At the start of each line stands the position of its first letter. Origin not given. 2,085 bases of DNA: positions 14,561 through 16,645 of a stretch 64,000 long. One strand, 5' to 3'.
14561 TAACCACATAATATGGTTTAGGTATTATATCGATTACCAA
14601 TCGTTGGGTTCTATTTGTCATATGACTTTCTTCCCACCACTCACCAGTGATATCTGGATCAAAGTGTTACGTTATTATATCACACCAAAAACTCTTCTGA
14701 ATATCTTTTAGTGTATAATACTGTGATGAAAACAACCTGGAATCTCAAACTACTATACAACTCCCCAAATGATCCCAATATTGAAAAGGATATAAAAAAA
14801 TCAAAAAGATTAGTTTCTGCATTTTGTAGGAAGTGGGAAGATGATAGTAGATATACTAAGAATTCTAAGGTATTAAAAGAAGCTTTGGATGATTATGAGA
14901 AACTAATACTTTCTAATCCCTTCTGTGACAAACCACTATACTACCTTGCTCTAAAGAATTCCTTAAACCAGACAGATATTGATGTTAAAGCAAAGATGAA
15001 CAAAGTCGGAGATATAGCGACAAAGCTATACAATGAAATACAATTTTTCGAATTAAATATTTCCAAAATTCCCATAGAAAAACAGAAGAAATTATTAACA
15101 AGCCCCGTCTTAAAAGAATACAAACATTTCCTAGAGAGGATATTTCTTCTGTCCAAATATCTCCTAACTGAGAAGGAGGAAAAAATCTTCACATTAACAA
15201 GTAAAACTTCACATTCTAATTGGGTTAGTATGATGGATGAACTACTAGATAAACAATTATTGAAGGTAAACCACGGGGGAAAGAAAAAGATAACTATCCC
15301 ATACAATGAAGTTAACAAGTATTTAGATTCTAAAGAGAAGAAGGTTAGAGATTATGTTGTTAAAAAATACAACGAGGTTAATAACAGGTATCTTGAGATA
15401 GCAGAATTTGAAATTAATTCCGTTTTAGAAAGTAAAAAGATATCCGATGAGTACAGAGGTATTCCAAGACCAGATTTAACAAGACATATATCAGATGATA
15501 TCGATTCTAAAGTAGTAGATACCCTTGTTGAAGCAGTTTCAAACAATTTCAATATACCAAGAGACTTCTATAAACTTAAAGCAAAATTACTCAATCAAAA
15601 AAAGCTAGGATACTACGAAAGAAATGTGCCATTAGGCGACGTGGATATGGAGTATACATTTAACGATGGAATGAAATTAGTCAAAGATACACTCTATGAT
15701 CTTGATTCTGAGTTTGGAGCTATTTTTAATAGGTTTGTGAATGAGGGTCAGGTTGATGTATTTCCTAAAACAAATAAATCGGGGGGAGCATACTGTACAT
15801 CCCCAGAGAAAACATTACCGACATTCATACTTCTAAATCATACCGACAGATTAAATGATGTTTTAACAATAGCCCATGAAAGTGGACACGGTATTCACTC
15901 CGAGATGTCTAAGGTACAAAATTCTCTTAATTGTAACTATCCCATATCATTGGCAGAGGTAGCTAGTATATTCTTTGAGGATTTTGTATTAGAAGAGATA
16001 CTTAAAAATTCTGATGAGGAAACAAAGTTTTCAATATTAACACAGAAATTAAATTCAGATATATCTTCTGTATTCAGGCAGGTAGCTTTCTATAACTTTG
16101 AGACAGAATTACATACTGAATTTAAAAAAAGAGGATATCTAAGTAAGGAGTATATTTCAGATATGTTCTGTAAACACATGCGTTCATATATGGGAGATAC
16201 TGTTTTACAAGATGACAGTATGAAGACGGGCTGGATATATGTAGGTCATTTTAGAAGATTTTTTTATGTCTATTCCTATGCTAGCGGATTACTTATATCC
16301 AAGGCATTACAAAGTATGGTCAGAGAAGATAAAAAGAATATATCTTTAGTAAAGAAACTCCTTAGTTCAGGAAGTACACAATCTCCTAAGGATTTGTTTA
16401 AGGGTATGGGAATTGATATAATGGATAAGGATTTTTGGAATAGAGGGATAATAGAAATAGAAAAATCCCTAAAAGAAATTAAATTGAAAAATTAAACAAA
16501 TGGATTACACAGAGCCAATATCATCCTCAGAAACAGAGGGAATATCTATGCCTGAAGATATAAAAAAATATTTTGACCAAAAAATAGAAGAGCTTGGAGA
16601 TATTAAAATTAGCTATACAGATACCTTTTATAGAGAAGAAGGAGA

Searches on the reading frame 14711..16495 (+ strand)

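Call 69: search_protein_families(library=pfam, proteins=[window:14711-16495:+], max_evalue=0.00001)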
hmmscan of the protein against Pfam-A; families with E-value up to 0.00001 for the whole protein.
window:14711-16495:+ (594 aa): 2 families
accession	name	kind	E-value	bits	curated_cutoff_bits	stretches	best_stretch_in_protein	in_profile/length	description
PF01432.26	Peptidase_M3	-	1.2e-39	137.4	27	1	263-578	65-453/457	Peptidase family M3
PF08439.15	Peptidase_M3_N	-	7.9e-11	42.4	25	1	117-176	2-62/70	Oligopeptidase F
